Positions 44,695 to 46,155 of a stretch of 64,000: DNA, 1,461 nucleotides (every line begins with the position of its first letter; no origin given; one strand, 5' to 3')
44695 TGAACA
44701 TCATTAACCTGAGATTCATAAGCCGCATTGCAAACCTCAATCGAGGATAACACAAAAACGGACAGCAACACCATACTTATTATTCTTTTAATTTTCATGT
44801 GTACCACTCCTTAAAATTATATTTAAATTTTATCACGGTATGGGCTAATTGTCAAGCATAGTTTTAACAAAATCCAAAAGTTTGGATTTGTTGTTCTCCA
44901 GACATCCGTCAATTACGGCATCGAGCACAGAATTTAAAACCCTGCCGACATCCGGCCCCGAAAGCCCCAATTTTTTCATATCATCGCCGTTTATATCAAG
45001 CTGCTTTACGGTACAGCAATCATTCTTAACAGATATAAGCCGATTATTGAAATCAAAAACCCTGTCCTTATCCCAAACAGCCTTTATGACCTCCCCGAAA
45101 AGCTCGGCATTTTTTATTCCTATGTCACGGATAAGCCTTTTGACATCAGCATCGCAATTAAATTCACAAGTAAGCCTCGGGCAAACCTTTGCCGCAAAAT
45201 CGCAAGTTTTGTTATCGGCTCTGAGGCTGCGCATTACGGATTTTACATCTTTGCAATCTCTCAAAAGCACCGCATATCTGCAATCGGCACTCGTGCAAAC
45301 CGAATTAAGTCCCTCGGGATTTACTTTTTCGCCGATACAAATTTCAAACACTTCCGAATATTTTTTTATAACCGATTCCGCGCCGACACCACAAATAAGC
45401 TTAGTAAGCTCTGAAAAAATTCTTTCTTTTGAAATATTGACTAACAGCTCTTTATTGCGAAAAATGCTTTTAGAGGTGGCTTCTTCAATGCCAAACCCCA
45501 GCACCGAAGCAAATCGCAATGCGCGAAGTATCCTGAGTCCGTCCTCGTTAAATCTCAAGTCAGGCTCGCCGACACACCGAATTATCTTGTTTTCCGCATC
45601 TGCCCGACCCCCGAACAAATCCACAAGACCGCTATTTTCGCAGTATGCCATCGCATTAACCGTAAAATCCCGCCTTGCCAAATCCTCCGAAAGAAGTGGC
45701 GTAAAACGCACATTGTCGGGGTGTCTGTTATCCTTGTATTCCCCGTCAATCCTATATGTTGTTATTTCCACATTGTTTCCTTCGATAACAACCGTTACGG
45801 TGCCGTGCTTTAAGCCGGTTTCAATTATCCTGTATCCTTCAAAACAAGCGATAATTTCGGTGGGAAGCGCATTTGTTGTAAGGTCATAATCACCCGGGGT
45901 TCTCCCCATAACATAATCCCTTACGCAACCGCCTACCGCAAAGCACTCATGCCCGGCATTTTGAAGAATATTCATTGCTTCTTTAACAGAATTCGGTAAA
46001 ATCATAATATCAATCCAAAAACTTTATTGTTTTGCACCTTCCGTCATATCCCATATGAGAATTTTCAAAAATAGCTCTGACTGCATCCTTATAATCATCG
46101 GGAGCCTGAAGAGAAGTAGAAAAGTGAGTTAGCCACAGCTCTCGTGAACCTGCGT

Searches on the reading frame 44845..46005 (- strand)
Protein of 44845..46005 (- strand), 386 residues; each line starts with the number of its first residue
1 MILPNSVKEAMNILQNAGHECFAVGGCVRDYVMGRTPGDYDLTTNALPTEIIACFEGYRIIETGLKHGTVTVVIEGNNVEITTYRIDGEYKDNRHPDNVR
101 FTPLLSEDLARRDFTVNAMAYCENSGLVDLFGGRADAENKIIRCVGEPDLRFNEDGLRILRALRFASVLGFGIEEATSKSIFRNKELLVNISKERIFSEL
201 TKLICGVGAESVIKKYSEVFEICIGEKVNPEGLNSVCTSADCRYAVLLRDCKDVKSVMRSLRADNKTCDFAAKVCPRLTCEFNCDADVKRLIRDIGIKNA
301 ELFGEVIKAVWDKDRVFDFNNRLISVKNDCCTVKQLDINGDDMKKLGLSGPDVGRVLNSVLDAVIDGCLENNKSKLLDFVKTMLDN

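Call 7: search_protein_families(library=pfam, proteins=[window:44845-46005:-], max_evalue=0.00001)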
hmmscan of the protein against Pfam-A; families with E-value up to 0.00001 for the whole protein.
window:44845-46005:- (386 aa): 3 families
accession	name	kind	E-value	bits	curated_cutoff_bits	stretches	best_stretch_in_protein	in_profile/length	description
PF01743.26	PolyA_pol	-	2.6e-35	122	23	1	21-143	1-126/126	Poly A polymerase head domain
PF12627.12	PolyA_pol_RNAbd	-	2.5e-09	37.2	22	1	170-213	1-44/64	Probable RNA and SrmB- binding site of polymerase A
PF13735.12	tRNA_NucTran2_2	-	8.3e-08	32.8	27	1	252-380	22-149/149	tRNA nucleotidyltransferase domain 2 putative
